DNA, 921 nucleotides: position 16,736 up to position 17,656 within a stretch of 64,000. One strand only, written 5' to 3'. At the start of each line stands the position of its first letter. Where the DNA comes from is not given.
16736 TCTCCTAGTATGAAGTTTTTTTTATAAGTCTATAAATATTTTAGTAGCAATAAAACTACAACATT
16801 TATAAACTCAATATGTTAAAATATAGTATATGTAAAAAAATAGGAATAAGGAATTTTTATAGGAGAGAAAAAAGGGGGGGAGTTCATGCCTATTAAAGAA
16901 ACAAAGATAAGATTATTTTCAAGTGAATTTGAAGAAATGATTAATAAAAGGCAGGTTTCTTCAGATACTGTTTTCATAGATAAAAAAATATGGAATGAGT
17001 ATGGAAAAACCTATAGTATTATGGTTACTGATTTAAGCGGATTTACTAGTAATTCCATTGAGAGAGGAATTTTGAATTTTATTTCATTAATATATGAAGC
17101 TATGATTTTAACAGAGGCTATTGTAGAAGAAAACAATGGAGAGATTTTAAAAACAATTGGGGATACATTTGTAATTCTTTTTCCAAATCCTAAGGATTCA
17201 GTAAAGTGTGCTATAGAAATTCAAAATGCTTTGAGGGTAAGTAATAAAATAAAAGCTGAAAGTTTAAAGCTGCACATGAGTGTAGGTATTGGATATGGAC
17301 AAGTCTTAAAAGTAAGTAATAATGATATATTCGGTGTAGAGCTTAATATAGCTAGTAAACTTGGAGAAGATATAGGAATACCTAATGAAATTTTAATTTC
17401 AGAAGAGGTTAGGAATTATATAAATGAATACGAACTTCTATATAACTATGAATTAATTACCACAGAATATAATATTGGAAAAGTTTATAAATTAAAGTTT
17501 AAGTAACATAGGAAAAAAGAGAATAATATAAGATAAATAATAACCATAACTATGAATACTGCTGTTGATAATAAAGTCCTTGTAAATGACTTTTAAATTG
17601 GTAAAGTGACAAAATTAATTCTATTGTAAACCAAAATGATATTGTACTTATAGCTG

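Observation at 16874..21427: Candidate cyclic-nucleotide signalling module: minimal class III cyclase plus a DHH-like/CorA-like membrane effector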

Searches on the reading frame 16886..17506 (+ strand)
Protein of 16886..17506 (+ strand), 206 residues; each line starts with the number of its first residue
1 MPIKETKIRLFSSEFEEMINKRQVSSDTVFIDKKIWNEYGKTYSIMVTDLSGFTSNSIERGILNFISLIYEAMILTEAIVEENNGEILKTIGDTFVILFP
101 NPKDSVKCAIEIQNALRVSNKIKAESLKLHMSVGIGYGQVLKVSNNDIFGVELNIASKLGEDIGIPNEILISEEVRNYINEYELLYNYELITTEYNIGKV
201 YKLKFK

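Call 3: search_protein_families(library=pfam, proteins=[window:16886-17506:+], max_evalue=1)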
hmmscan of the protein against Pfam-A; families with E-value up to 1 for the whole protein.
window:16886-17506:+ (206 aa): 2 families
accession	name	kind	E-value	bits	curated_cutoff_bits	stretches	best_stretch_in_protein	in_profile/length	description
PF00211.25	Guanylate_cyc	-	1.9e-12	47.6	21.9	1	43-183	9-159/183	Adenylate and Guanylate cyclase catalytic domain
PF00990.26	GGDEF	-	0.098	12.9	23.8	1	86-138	75-132/161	Diguanylate cyclase, GGDEF domain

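Call 4: search_protein_families(library=padloc, proteins=[window:16886-17506:+], max_evalue=1)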
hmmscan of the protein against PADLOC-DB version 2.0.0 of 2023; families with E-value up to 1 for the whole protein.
window:16886-17506:+ (206 aa): 3 families
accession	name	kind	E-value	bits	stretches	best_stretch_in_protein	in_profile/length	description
PDLC02367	PycC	-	4e-07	27.7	1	76-184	77-197/226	-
PDLC00765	PycC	-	0.0024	15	1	81-142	301-369/477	Pycsar cyclase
PDLC00734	PycC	-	0.012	12.8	1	43-126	190-272/374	Pycsar cyclase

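Call 8: search_protein_families(library=ncbifam, proteins=[window:16886-17506:+], max_evalue=0.01)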
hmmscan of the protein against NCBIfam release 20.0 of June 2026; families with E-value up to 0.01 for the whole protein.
window:16886-17506:+ (206 aa): 1 family
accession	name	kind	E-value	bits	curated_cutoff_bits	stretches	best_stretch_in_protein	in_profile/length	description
NF058673.1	LipAdnlyCyLipJMY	equivalog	8.6e-10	37.9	800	1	44-179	297-422/449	bifunctional lipase/adenylate cyclase LipJ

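Call 13: find_homologous_proteins(query=window:16886-17503:+)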
Query window:16886-17503:+ (206 aa): 7 proteins with E <= 0.001 among 171 candidates.
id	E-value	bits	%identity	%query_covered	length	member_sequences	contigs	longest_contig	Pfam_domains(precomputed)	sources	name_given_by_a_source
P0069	1.8e-125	434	100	100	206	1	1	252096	PF00211.26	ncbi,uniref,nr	ncbi:adenylate/guanylate cyclase domain-containing protein [Oceanirhabdus seepicola]|uniref:Adenylat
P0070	1.0e-38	151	46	83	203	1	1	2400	PF00211.26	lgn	-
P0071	1.2e-34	138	40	78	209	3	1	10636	PF00211.26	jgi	jgi:class 3 adenylate cyclase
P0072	4.1e-33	133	43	73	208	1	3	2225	PF00211.26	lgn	-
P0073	5.3e-33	132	40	74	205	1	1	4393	PF00211.26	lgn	-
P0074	1.8e-32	131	39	75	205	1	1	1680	PF00211.26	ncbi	-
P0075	5.2e-32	129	36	91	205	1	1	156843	PF00211.26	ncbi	-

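Call 16: find_encoding_contigs(protein=P0075, flank=10000, max_places=2)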
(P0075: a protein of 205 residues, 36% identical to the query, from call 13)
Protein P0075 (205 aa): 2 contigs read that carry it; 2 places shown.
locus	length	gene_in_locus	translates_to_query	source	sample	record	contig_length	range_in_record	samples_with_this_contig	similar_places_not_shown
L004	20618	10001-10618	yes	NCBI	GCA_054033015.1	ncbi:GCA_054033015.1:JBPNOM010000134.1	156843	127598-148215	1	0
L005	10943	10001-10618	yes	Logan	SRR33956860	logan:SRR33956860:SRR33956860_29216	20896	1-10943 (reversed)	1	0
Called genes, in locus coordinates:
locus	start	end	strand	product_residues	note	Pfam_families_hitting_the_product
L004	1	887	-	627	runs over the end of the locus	-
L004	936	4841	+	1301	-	PF05378:Hydant_A_N, PF01968:Hydantoinase_A, PF02538:Hydantoinase_B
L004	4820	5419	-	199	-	PF03929:PepSY_TM (faint), PF16357:PepSY_TM_like_2 (weak)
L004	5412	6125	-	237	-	PF00174:Oxidored_molyb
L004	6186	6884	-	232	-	PF00106:adh_short, PF01370:Epimerase (weak), PF13561:adh_short_C2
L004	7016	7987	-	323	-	-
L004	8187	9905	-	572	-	PF14716:HHH_8, PF14520:HHH_5, PF14791:DNA_pol_B_thumb, PF02811:PHP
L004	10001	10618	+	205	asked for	PF00211:Guanylate_cyc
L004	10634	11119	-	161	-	-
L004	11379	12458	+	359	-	-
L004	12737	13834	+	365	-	PF11376:DUF3179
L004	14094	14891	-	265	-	PF00483:NTP_transferase, PF12804:NTP_transf_3, PF20202:DUF6564 (weak)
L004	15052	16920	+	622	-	PF12804:NTP_transf_3 (weak), PF00266:Aminotran_5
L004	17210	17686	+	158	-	-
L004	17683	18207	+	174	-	-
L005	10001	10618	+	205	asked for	PF00211:Guanylate_cyc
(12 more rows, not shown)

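Call 25: find_encoding_contigs(protein=P0071, flank=10000, max_places=3)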
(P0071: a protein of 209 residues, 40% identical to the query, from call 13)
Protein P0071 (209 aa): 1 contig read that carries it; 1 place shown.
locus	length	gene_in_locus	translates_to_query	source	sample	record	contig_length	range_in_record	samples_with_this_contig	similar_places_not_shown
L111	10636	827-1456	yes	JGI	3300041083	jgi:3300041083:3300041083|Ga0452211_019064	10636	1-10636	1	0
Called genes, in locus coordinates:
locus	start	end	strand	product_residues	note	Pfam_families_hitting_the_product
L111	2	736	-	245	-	?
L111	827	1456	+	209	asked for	PF00211:Guanylate_cyc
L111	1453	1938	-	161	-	-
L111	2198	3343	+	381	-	-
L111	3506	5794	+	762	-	PF00069:Pkinase, PF01636:APH (faint), PF07714:PK_Tyr_Ser-Thr, PF13424:TPR_12 (faint), PF13374:TPR_10 (faint), PF00515:TPR_1 (faint)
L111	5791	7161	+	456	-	PF07726:AAA_3 (faint), PF00498:FHA, PF16697:Yop-YscD_cpl, PF00158:Sigma54_activat, PF14532:Sigma54_activ_2, PF00004:AAA (weak), PF07728:AAA_5, PF25601:AAA_lid_14, +2 more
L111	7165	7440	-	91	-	-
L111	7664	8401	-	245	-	PF00483:NTP_transferase, PF12804:NTP_transf_3, PF20202:DUF6564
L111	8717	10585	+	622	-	PF00266:Aminotran_5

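Call 26: find_encoding_contigs(protein=P0073, flank=10000, max_places=3)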
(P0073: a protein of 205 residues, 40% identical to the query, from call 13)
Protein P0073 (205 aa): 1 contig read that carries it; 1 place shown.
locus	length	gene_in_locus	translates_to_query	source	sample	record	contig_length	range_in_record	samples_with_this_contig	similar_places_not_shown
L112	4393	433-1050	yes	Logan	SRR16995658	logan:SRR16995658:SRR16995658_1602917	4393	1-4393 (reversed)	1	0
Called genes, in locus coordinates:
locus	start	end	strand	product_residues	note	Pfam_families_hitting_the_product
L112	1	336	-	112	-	?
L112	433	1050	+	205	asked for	PF00211:Guanylate_cyc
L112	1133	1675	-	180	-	-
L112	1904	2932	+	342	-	-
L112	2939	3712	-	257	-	PF00483:NTP_transferase, PF12804:NTP_transf_3, PF20202:DUF6564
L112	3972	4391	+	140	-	?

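Call 51: search_solved_structures(query=window:16886-17503:+, max_evalue=0.01, show_alignments=2)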
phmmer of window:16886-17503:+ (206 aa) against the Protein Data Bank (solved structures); distinct sequences matched with E-value up to 0.01: 16.
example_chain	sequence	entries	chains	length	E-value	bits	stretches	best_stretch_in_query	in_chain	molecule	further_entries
4wp8_A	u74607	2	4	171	6.8e-13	51.9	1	40-180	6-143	Ma1120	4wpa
4wp9_A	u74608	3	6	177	7.6e-13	51.8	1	40-180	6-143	Ma1120 | Cyclase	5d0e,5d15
4wp3_A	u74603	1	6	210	2.4e-12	50.2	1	45-180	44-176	Ma1120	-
3mr7_A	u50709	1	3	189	1.3e-11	47.7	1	43-177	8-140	Adenylate/guanylate cyclase/hydrolase, alpha/beta fold family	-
5d0g_A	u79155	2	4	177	5.2e-11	45.8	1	40-180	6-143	Cyclase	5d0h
1ybt_A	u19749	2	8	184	1.4e-05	28.1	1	44-179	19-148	hydrolase, alpha/beta hydrolase fold family | lipJ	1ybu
7pd4_A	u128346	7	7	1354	1.8e-05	27.7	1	42-183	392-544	Adenylate cyclase 9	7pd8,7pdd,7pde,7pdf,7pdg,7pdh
6r4o_A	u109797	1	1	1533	2.4e-05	27.3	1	42-183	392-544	Adenylate cyclase 9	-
6r3q_A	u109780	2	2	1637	2.8e-05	27.1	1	42-183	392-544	Adenylate cyclase 9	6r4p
9u3p_A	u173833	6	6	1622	5.4e-05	26.2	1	42-183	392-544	Adenylate cyclase type 9,Protein M2-1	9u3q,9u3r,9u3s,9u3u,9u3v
8buz_A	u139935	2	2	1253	0.0001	25.3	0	40-180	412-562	Adenylate cyclase type 8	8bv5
1wc0_A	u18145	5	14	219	0.00028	23.8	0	43-121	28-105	ADENYLATE CYCLASE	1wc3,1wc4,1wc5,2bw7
1wc1_A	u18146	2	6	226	0.00032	23.7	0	43-121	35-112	ADENYLATE CYCLASE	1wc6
2w01_A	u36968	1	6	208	0.001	22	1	43-141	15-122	ADENYLATE CYCLASE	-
6fht_A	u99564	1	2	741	0.0032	20.4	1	43-141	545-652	Bacteriophytochrome,Adenylate cyclase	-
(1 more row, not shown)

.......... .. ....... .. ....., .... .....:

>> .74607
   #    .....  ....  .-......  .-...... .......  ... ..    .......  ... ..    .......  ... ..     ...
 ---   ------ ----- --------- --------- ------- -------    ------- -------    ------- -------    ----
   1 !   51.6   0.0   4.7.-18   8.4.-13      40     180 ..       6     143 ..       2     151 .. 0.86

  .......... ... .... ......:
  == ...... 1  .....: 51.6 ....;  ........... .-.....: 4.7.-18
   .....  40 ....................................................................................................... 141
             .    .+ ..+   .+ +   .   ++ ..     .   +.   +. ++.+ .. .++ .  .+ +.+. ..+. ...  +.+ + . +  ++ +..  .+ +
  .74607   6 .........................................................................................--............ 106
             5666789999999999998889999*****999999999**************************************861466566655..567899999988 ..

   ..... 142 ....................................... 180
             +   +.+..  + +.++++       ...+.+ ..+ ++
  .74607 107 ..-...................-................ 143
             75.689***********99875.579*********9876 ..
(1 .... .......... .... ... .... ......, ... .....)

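Call 76: find_encoding_contigs(protein=P0070, flank=10000, max_places=3)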
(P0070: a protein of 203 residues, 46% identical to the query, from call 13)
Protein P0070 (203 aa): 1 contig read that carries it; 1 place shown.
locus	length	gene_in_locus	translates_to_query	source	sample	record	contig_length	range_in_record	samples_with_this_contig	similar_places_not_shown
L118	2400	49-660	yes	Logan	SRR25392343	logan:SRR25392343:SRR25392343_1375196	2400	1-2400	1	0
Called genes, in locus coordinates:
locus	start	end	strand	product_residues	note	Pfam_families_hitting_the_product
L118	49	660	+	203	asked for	PF00211:Guanylate_cyc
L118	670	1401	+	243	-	PF07722:Peptidase_C26, PF00117:GATase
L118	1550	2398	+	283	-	?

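Call 86: find_related_loci(query=A3, collection=viral_contigs, flank=10000)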
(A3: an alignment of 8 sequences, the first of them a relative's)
Query A3 (206 aa) in viral_contigs; peptide patterns used: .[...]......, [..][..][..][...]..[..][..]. (x = any residue, [..] = any of these).
61 stretches matched a pattern; 1 encode a relative of the query (tblastn E <= 1e-3); 1 distinct loci.
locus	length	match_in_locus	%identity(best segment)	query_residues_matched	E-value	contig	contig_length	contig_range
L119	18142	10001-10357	28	41-173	8e-11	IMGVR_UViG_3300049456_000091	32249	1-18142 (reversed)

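Call 91: search_dna_similar(query=window:16886-17503:+, collection=plasmids, mode=protein, max_evalue=0.00001, max_rows=30)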
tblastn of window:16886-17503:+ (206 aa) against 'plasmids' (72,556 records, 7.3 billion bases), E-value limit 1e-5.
Records with a match: 372; places in all: 593; records where one place covers at least 80% of the query: 1.
Best place of each record, by identity: <60% 372.
By first word of the organism name: Rhizobium 200; Sinorhizobium 114; Ensifer 19; Bradyrhizobium 9; Microvirga 8; Phyllobacterium 4; Ruegeria 4; Mesorhizobium 4; Burkholderia 3; Roseibium 1; and 6 more.
By predicted mobility (MOB-suite, as given by PLSDB): non-mobilizable 166; conjugative 117; mobilizable 89.
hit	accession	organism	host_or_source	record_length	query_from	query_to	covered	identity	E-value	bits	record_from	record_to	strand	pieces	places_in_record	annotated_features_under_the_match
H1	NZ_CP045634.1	Roseibium aggregatum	-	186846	1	175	85%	29.4%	2e-9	64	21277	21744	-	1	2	adenylate/guanylate cyclase domain-containing protein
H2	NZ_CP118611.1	Ensifer adhaerens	Pure isolate,Rhizosphere of Cyperus ...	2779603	24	176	74%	30.3%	2e-11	70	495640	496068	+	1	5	none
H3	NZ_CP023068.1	Sinorhizobium sojae CCBAU 05684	G.max,nodule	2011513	41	175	66%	34.1%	8e-10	65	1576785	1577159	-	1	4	record has no annotation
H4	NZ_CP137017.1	Sinorhizobium fredii GR64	Phaseolus vulgaris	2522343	41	175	66%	34.1%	3e-9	63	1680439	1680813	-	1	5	record has no annotation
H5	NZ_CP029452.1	Sinorhizobium fredii CCBAU 25509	Glycine soja,cell culture,plant root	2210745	41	175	66%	34.1%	3e-9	63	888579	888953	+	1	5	record has no annotation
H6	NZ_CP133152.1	Sinorhizobium chiapasense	Acaciella angustissima,cell culture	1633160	41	175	66%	34.1%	4e-9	63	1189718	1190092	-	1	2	none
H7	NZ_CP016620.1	Microvirga ossetica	Vicia alpestris,cell culture,nodules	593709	44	176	65%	34.5%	4e-14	77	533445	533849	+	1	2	adenylate/guanylate cyclase domain-containing protein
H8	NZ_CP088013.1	Rhizobium sp. T136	Melilotus albus,Cell culture,root nodule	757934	26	175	73%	30.5%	3e-9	63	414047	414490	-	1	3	adenylate/guanylate cyclase domain-containing protein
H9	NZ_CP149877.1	Rhizobium sp. T1473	-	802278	26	175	73%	30.5%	3e-9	63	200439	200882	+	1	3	adenylate/guanylate cyclase domain-containing protein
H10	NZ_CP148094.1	Rhizobium sp. T1470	-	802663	26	175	73%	30.5%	3e-9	63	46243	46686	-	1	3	adenylate/guanylate cyclase domain-containing protein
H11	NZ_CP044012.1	Sinorhizobium sp. BG8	Prosopis cineraria,pure bacterial ...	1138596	26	175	73%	30.5%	3e-9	63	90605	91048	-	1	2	none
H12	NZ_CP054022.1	Rhizobium indicum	Pisum sativum l. (pea),Pure culture,Pea ...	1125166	26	175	73%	30.3%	5e-9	62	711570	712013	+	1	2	record has no annotation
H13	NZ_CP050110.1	Rhizobium leguminosarum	Trifolium repens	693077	24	176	74%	29.7%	1e-10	67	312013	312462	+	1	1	adenylate/guanylate cyclase domain-containing protein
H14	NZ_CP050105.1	Rhizobium leguminosarum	Trifolium repens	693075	24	176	74%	29.7%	1e-10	67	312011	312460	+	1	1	adenylate/guanylate cyclase domain-containing protein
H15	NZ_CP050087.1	Rhizobium leguminosarum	Trifolium pratense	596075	24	176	74%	29.7%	1e-10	67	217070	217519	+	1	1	adenylate/guanylate cyclase domain-containing protein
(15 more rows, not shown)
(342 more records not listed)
